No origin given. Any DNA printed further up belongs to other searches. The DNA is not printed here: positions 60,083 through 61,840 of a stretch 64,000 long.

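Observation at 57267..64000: Complete actinobacterial-type polyprenyl-phospho-D-arabinofuranose (DPA) donor pathway, co-operonic with UDP-Galf mutase and a Wzx flippase, in a T9SS-bearing FCB-group genome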

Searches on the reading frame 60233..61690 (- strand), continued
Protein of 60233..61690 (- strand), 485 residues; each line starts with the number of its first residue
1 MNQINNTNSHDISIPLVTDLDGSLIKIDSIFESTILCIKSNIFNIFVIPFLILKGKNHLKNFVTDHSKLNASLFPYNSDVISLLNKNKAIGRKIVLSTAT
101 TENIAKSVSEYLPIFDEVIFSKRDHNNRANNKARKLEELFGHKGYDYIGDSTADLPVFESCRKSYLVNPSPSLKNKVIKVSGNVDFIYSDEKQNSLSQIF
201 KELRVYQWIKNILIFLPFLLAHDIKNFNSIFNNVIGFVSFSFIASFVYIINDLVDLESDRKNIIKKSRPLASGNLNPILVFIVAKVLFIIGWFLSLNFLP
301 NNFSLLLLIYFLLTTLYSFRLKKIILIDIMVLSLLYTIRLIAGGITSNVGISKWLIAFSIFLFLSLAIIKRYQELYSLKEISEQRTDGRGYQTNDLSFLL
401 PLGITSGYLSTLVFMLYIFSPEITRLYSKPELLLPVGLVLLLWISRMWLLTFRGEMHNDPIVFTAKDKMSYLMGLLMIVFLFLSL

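Call 59: search_dna_similar(query=window:60233-61690:-, collection=plasmids, mode=protein, max_rows=15)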
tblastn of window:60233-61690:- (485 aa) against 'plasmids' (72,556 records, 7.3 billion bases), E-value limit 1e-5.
Records with a match: 102; places in all: 102; records where one place covers at least 80% of the query: 81.
Best place of each record, by identity: <60% 102.
By first word of the organism name: Rhizobium 36; Sinorhizobium 5; Azospirillum 4; Vibrio 3; Salipiger 3; Burkholderia 3; Cereibacter 3; Mesorhizobium 3; Sphingomonadaceae 3; Leisingera 2; and 31 more.
By predicted mobility (MOB-suite, as given by PLSDB): non-mobilizable 71; conjugative 21; mobilizable 10.
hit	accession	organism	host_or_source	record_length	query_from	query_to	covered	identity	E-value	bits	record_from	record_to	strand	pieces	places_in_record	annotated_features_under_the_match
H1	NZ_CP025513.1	Neorhizobium sp. SOG26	Oryza glumipatula,Whole ...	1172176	12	485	98%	38.4%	6e-75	264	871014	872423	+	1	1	none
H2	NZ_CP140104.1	Vibrio alfacsensis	Scophthalmus maximus,intestinal tract ...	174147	15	470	94%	39.2%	3e-69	247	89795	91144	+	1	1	UbiA family prenyltransferase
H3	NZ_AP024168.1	Vibrio alfacsensis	-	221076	15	470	94%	38.7%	5e-70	249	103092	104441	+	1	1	UbiA family prenyltransferase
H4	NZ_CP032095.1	Vibrio alfacsensis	Solea senegalensis,whole ...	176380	15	470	94%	38.7%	6e-70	249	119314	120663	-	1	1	UbiA family prenyltransferase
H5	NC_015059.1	Granulicella tundricola MP5ACTX9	-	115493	5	478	98%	37.2%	4e-65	235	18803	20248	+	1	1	UbiA family prenyltransferase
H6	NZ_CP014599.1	Salipiger sp. CCB-MM3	mangrove soil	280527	16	480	96%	37.6%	3e-79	276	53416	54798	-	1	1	UbiA family prenyltransferase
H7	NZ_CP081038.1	Leisingera sp. M527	-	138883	7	482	98%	36.3%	2e-75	265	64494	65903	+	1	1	UbiA family prenyltransferase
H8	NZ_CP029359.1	Azospirillum thermophilum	cell culture,hot spring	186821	13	485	98%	36.5%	8e-61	223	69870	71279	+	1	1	UbiA family prenyltransferase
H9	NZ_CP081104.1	Ruegeria conchae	-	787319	16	476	95%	37.4%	4e-73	258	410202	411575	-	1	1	UbiA family prenyltransferase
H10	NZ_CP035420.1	Leisingera sp. NJS204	cell culture,Marine Biofilm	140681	7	482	98%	36.1%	3e-75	264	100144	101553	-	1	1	UbiA family prenyltransferase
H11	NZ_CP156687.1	Burkholderia stagnalis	Bacterial cells,soils collected in ...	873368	16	481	96%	36.9%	4e-66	238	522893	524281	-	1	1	UbiA family prenyltransferase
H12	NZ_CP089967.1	Cereibacter azotoformans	Owen's River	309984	12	484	98%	36.3%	1e-69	248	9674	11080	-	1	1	UbiA family prenyltransferase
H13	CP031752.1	Cereibacter sphaeroides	cell culture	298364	12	484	98%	36.3%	6e-69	246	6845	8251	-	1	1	UbiA family prenyltransferase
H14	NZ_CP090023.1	Cereibacter azotoformans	cell culture,Aquaculture sediment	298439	12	484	98%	36.3%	6e-69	246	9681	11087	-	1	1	UbiA family prenyltransferase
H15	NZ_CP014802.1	Salipiger profundus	single cell,environmental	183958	16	470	94%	37.6%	9e-70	248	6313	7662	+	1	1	UbiA family prenyltransferase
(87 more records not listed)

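Call 60: search_dna_similar(query=window:60233-61690:-, collection=phages, mode=protein, max_rows=10)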
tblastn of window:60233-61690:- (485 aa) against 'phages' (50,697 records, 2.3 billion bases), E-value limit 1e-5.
Records with a match: 1; places in all: 1; records where one place covers at least 80% of the query: 0.
Best place of each record, by identity: <60% 1.
By first word of the organism name: Bacteriophage 1.
By host as written in the record: - 1.
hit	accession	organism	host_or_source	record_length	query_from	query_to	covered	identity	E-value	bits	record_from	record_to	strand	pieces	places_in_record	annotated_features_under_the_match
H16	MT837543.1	Bacteriophage sp.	human fecal samples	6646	196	429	48%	26.6%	3e-13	78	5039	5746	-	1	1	record has no annotation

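Call 61: get_annotated_region(hit=H2, flank=7000)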
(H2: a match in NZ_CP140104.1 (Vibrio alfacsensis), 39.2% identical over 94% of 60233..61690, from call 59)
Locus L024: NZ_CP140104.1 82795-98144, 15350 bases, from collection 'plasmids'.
description: Vibrio alfacsensis strain VA-1 plasmid plas1, complete sequence
organism: Vibrio alfacsensis (NCBI taxid 1074311)
taxonomy: Bacteria; Pseudomonadota; Gammaproteobacteria; Vibrionales; Vibrionaceae; Vibrio; Vibrio alfacsensis
host: -; source: Scophthalmus maximus,intestinal tract of diseased ultured adult turbot from a factory breeding base; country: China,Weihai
typing (MOB-suite, as given by PLSDB): non-mobilizable
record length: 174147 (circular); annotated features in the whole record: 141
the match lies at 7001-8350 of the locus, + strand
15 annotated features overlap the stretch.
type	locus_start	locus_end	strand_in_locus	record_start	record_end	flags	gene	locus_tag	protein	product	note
CDS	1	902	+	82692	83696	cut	-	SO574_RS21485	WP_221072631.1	tyrosine-type recombinase/integrase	GO:0015074 - DNA integration [Evidence IEA]; GO:0006310 - DNA recombination [Evidence IEA]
CDS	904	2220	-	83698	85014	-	-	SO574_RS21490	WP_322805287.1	putative O-glycosylation ligase, exosortase A system-associated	-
CDS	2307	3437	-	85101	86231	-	-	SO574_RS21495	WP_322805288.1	glycosyltransferase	-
CDS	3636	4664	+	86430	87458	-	-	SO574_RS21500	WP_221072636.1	GHMP kinase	-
CDS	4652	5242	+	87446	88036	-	-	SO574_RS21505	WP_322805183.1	D-sedoheptulose 7-phosphate isomerase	-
CDS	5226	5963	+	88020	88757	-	-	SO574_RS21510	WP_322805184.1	nucleotidyltransferase family protein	-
CDS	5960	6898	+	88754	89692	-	-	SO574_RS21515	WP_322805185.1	hypothetical protein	-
CDS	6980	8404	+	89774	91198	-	-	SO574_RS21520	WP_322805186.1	UbiA family prenyltransferase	-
CDS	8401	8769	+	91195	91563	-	-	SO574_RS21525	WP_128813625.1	EamA family transporter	-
CDS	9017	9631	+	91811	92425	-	-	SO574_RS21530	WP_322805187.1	hypothetical protein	-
CDS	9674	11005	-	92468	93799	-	-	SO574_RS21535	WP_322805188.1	hypothetical protein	-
CDS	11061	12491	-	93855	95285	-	-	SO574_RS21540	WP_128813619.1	hypothetical protein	-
CDS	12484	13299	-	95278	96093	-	-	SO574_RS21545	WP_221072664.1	XrtA-associated tyrosine autokinase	-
CDS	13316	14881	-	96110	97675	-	-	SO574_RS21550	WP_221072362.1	XrtA system polysaccharide chain length determinant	-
CDS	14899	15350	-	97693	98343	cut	-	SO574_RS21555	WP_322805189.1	XrtA/PEP-CTERM system exopolysaccharide export protein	-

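Call 62: get_annotated_region(hit=H5, flank=7000)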
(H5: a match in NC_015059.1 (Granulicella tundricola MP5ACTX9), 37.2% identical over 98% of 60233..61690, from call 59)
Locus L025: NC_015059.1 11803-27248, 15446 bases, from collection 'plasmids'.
description: Granulicella tundricola MP5ACTX9 plasmid pACIX904, complete sequence
organism: Granulicella tundricola MP5ACTX9 (NCBI taxid 1198114)
taxonomy: Bacteria; Acidobacteriota; Terriglobia; Terriglobales; Acidobacteriaceae; Granulicella; Granulicella tundricola; Granulicella tundricola MP5ACTX9
host: -; source: -; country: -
typing (MOB-suite, as given by PLSDB): mobilizable; replicon rep_cluster_1347; relaxase MOBF
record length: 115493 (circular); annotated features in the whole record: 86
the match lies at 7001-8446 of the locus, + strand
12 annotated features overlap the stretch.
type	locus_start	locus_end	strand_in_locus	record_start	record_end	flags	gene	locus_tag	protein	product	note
CDS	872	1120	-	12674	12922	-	-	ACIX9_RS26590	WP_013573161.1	hypothetical protein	-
CDS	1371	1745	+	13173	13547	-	-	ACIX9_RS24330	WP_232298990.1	helix-turn-helix transcriptional regulator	-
CDS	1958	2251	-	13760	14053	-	-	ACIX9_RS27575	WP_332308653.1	hypothetical protein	-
CDS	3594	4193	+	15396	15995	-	-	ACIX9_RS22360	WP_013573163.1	YdcF family protein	-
CDS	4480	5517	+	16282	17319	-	-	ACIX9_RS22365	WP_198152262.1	hypothetical protein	-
CDS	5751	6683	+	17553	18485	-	-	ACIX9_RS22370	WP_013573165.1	glycosyltransferase family 8 protein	-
CDS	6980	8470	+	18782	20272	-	-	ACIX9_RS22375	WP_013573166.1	UbiA family prenyltransferase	-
CDS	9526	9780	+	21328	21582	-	-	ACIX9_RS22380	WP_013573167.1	helix-turn-helix transcriptional regulator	-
CDS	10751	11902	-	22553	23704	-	-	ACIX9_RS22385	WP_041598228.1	ATP-grasp domain-containing protein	-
CDS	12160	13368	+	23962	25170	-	-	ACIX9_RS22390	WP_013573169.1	NAD(P)-binding domain-containing protein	-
CDS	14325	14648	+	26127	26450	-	-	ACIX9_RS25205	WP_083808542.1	helix-turn-helix domain-containing protein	-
CDS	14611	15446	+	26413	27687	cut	-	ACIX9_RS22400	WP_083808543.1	type II toxin-antitoxin system HipA family toxin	-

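Call 64: search_protein_families(library=pfam, proteins=[L024:8401-8769:+, L024:9674-11005:-, L024:11061-12491:-, L024:5960-6898:+, L024:9017-9631:+, L018:5747-7462:+, L018:3762-4085:+], max_evalue=0.01)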
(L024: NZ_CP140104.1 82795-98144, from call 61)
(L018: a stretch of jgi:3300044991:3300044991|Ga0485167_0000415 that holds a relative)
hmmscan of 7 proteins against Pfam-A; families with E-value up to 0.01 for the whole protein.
L024:8401-8769:+ (122 aa): 2 families
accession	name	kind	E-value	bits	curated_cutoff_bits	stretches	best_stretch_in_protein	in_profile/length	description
PF00892.27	EamA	-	1e-07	32.8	28.2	1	44-121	62-134/135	EamA-like transporter family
PF10639.15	TMEM234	-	0.0031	18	30.1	1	20-120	12-112/113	Putative transmembrane family 234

L024:9674-11005:- (443 aa): 0 families

L024:11061-12491:- (476 aa): 0 families

L024:5960-6898:+ (312 aa): 0 families

L024:9017-9631:+ (204 aa): 0 families

L018:5747-7462:+ (571 aa): 2 families
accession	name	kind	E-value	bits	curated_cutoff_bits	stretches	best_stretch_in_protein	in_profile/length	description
PF03065.20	Glyco_hydro_57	-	1.6e-33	116.7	21.2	1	7-437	1-291/291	Glycosyl hydrolase family 57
PF09210.16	BE_C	-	9e-16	58.6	25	1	464-569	4-101/101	1,4-alpha-glucan branching enzyme, C-terminal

L018:3762-4085:+ (107 aa): 1 family
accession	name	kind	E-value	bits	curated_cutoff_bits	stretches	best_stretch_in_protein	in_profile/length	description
PF11950.13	DUF3467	-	1.4e-26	92.7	25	1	1-87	1-89/92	Protein of unknown function (DUF3467)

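Call 75: search_dna_similar(query=window:60233-61690:-, collection=plasmids, mode=protein, max_rows=60, rows=spread)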
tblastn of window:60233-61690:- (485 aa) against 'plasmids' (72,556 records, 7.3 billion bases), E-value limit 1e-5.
Records with a match: 102; places in all: 102; records where one place covers at least 80% of the query: 81.
Best place of each record, by identity: <60% 102.
By first word of the organism name: Rhizobium 36; Sinorhizobium 5; Azospirillum 4; Vibrio 3; Salipiger 3; Burkholderia 3; Cereibacter 3; Mesorhizobium 3; Sphingomonadaceae 3; Leisingera 2; and 31 more.
By predicted mobility (MOB-suite, as given by PLSDB): non-mobilizable 71; conjugative 21; mobilizable 10.
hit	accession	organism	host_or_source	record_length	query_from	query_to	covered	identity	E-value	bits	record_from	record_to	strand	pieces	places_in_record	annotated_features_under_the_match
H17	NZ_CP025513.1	Neorhizobium sp. SOG26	Oryza glumipatula,Whole ...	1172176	12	485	98%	38.4%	6e-75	264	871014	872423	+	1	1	none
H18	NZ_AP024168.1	Vibrio alfacsensis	-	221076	15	470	94%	38.7%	5e-70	249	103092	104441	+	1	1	UbiA family prenyltransferase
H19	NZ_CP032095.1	Vibrio alfacsensis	Solea senegalensis,whole ...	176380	15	470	94%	38.7%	6e-70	249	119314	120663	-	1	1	UbiA family prenyltransferase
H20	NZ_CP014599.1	Salipiger sp. CCB-MM3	mangrove soil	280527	16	480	96%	37.6%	3e-79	276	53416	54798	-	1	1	UbiA family prenyltransferase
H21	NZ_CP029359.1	Azospirillum thermophilum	cell culture,hot spring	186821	13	485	98%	36.5%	8e-61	223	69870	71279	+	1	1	UbiA family prenyltransferase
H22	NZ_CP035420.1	Leisingera sp. NJS204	cell culture,Marine Biofilm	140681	7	482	98%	36.1%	3e-75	264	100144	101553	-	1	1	UbiA family prenyltransferase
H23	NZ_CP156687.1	Burkholderia stagnalis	Bacterial cells,soils collected in ...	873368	16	481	96%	36.9%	4e-66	238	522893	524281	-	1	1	UbiA family prenyltransferase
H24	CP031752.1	Cereibacter sphaeroides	cell culture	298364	12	484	98%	36.3%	6e-69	246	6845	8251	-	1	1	UbiA family prenyltransferase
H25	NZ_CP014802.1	Salipiger profundus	single cell,environmental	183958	16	470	94%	37.6%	9e-70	248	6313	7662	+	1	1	UbiA family prenyltransferase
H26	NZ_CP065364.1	Ruegeria sp. SCSIO 43209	Galaxea fascicularis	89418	16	479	96%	36.9%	1e-76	268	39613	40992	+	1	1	UbiA family prenyltransferase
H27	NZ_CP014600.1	Salipiger sp. CCB-MM3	mangrove soil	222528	2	480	99%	35.3%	1e-75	266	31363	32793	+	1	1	UbiA family prenyltransferase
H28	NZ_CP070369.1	Paracoccus methylovorus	whole organism,grassland soil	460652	13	484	97%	35.2%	1e-69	248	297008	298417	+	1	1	UbiA family prenyltransferase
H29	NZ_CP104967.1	Phyllobacterium sp. A18/5-2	Vicia costata,cell culture,root nodule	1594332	15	480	96%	35.5%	8e-70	249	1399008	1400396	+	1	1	none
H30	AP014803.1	Rhodovulum sulfidophilum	-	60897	16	484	97%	35.0%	3e-79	276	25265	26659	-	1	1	prenyltransferase family protein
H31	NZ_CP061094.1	Roseomonas marmotae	Marmota himalayana,pure culture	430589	13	484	97%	34.4%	4e-61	223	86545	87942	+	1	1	UbiA family prenyltransferase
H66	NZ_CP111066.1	Chondrinema litorale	Seaweed,red alga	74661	191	417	47%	37.6%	5e-19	98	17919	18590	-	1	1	decaprenyl-phosphate phosphoribosyltransferase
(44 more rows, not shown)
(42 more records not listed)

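Call 76: get_annotated_region(hit=H66, flank=8000)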
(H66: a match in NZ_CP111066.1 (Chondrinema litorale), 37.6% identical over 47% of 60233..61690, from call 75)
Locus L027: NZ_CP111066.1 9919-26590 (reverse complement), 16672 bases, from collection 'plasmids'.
description: Chondrinema litorale strain WSW3-B12 plasmid unnamed24, complete sequence
organism: Chondrinema litorale (NCBI taxid 2994555)
taxonomy: Bacteria; Bacteroidota; Cytophagia; Cytophagales; Flammeovirgaceae; Chondrinema; Chondrinema litorale
host: -; source: Seaweed,red alga; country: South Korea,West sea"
typing (MOB-suite, as given by PLSDB): non-mobilizable
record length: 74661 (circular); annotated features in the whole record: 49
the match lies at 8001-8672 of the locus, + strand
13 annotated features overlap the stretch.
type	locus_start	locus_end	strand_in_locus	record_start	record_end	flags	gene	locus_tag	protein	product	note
CDS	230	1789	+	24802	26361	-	-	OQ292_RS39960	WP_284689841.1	hypothetical protein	-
CDS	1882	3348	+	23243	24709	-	-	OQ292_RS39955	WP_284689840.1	DUF2723 domain-containing protein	-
CDS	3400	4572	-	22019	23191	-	-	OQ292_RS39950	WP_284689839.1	IS3 family transposase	-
CDS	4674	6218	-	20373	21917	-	-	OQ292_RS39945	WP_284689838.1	glycosyltransferase family 39 protein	-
CDS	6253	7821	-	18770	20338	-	-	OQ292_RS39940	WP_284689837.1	hypothetical protein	-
CDS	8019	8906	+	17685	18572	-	-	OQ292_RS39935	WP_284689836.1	decaprenyl-phosphate phosphoribosyltransferase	-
CDS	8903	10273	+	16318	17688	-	-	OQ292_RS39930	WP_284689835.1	FAD-binding oxidoreductase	-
CDS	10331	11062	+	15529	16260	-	-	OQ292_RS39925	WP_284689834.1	SDR family oxidoreductase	-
CDS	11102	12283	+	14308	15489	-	-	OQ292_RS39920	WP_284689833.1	acyltransferase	-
CDS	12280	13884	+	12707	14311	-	-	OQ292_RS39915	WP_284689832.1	glycosyltransferase family 39 protein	-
CDS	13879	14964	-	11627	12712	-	-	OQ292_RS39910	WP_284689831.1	acyltransferase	-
CDS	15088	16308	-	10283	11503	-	-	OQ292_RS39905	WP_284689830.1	hypothetical protein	-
CDS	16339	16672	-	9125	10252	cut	-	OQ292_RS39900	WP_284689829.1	hypothetical protein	-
